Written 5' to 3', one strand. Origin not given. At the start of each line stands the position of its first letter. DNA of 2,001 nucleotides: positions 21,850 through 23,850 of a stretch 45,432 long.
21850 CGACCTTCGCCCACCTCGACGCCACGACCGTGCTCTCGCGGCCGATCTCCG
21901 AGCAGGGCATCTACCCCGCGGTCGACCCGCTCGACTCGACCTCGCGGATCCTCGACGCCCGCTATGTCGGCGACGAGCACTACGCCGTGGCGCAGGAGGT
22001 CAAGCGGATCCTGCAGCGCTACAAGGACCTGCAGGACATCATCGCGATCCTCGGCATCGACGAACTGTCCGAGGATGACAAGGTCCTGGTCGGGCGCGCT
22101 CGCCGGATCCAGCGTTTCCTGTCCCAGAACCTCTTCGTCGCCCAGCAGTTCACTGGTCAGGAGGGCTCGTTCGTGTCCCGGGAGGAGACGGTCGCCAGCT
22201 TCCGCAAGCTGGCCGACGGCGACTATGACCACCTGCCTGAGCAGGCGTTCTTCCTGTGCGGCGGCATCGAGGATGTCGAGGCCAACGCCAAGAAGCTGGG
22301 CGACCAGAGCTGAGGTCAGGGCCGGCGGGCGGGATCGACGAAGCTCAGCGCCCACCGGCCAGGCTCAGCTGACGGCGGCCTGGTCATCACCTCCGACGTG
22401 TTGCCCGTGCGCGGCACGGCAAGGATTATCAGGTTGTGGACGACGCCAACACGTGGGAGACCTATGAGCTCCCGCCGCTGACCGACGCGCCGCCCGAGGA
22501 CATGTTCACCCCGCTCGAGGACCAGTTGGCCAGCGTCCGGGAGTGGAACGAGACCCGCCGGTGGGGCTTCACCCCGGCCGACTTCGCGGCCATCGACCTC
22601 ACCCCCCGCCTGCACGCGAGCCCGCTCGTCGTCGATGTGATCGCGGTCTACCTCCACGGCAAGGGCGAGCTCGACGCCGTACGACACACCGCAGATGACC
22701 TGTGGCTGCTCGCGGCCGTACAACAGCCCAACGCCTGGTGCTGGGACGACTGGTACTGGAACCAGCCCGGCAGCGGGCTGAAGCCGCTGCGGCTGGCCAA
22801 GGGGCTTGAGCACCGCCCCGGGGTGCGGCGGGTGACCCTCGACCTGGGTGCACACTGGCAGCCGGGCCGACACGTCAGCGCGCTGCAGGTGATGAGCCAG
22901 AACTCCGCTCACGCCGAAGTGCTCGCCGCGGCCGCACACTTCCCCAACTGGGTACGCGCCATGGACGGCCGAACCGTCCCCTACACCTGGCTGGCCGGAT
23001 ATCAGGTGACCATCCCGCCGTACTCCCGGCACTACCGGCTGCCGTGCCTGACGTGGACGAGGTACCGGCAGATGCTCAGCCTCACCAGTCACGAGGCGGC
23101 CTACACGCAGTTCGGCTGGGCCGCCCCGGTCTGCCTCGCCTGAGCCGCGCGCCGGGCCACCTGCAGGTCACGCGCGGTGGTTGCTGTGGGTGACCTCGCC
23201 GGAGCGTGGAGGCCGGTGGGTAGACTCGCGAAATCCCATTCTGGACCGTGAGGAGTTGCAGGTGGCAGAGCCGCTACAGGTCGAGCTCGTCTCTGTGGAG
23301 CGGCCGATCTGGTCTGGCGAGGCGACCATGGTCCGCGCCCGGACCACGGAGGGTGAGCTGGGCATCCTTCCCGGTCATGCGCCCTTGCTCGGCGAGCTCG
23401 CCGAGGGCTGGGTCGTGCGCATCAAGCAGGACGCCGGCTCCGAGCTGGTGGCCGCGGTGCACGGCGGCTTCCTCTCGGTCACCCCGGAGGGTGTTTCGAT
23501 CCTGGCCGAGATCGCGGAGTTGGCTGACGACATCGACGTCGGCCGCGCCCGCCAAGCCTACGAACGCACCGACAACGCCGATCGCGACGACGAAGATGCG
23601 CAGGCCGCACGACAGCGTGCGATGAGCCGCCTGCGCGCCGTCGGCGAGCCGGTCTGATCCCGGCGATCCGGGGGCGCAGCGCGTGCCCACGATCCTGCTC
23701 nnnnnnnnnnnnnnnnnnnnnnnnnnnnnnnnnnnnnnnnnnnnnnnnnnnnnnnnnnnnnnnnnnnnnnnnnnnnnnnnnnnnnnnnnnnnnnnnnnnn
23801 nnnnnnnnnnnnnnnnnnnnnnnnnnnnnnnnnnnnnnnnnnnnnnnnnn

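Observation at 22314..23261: Unknown 235-aa Trp-rich protein inserted between atpD and atpC, splitting the normally contiguous F1 beta-epsilon junction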

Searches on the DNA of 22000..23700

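Call 54: search_rna_families(source=window, start=22000, end=23700, threshold=evalue, max_evalue=1)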
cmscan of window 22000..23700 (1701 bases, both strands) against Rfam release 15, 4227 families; matches with E-value up to 1: 1.
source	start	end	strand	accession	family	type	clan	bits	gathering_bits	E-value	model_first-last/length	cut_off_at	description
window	22156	22205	+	RF02691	BTH_s19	Gene; sRNA;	-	16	153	0.27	33-82/224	no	Burkholderia sRNA 19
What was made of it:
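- Checked: There is no Rfam hit (call 54).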
